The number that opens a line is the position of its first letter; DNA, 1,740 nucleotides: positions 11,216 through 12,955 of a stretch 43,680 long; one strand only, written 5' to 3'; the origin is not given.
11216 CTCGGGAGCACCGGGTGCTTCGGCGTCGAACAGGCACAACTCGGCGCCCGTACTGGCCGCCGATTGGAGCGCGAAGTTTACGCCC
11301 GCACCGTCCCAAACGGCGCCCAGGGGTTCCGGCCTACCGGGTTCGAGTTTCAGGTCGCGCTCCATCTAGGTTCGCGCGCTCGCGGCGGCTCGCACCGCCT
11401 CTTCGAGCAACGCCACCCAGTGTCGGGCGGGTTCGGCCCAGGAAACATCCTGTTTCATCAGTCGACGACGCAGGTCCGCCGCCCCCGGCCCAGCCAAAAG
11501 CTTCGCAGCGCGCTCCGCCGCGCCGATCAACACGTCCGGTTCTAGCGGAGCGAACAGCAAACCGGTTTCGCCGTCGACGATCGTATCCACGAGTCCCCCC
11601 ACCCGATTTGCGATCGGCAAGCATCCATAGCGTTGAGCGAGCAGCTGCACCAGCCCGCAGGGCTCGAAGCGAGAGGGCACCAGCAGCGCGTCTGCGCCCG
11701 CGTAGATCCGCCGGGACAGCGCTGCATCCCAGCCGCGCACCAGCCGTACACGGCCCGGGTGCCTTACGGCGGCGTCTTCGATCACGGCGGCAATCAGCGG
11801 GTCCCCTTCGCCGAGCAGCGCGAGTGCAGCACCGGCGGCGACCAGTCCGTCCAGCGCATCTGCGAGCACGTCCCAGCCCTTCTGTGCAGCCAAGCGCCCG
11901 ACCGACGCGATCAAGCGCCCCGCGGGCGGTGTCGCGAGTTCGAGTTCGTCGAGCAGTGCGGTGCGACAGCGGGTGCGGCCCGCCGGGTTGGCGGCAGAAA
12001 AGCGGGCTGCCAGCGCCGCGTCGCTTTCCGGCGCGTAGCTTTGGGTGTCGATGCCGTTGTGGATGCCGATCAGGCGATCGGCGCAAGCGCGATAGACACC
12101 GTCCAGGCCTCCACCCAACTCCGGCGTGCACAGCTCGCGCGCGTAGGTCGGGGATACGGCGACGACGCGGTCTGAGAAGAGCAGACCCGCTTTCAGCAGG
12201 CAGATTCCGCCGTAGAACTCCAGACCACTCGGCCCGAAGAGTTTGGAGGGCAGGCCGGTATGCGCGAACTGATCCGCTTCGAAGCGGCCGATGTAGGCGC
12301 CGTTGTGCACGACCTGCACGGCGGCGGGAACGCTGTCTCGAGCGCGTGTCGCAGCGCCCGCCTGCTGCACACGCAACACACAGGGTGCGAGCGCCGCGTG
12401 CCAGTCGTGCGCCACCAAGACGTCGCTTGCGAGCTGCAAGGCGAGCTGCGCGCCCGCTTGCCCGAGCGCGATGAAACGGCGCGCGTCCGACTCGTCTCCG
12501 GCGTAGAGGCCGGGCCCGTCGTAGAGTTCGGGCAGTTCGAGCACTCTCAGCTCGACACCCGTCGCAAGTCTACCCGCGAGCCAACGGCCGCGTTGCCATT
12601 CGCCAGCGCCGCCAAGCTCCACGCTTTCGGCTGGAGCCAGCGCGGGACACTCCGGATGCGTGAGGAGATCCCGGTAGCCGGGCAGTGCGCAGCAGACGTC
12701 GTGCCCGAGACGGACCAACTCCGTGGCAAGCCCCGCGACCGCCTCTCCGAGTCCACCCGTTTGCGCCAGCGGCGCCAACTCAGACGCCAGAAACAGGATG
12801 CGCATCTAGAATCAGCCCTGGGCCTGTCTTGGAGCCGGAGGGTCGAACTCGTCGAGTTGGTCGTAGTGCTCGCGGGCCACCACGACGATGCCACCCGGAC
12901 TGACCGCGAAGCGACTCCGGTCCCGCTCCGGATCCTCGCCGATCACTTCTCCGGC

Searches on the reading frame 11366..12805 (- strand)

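Call 73: search_protein_families(library=pfam, proteins=[window:11366-12805:-], max_evalue=0.00001)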
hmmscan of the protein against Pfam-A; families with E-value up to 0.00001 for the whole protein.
window:11366-12805:- (479 aa): 5 families
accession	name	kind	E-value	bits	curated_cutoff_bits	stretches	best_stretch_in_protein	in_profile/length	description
PF08323.17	Glyco_transf_5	-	8.7e-54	183.2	22.7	1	2-239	1-238/239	Starch synthase catalytic domain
PF13692.12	Glyco_trans_1_4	-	9.6e-16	58.8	27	1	298-432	3-138/142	Glycosyl transferases group 1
PF00534.26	Glycos_transf_1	-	8.8e-13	48.6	26.4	1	296-440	15-159/172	Glycosyl transferases group 1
PF13439.12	Glyco_transf_4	-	2.2e-08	34.7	28.5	0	17-254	2-168/170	Glycosyltransferase Family 4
PF13579.12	Glyco_trans_4_4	-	1.6e-06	29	29.7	0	295-381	56-138/158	Glycosyl transferase 4-like domain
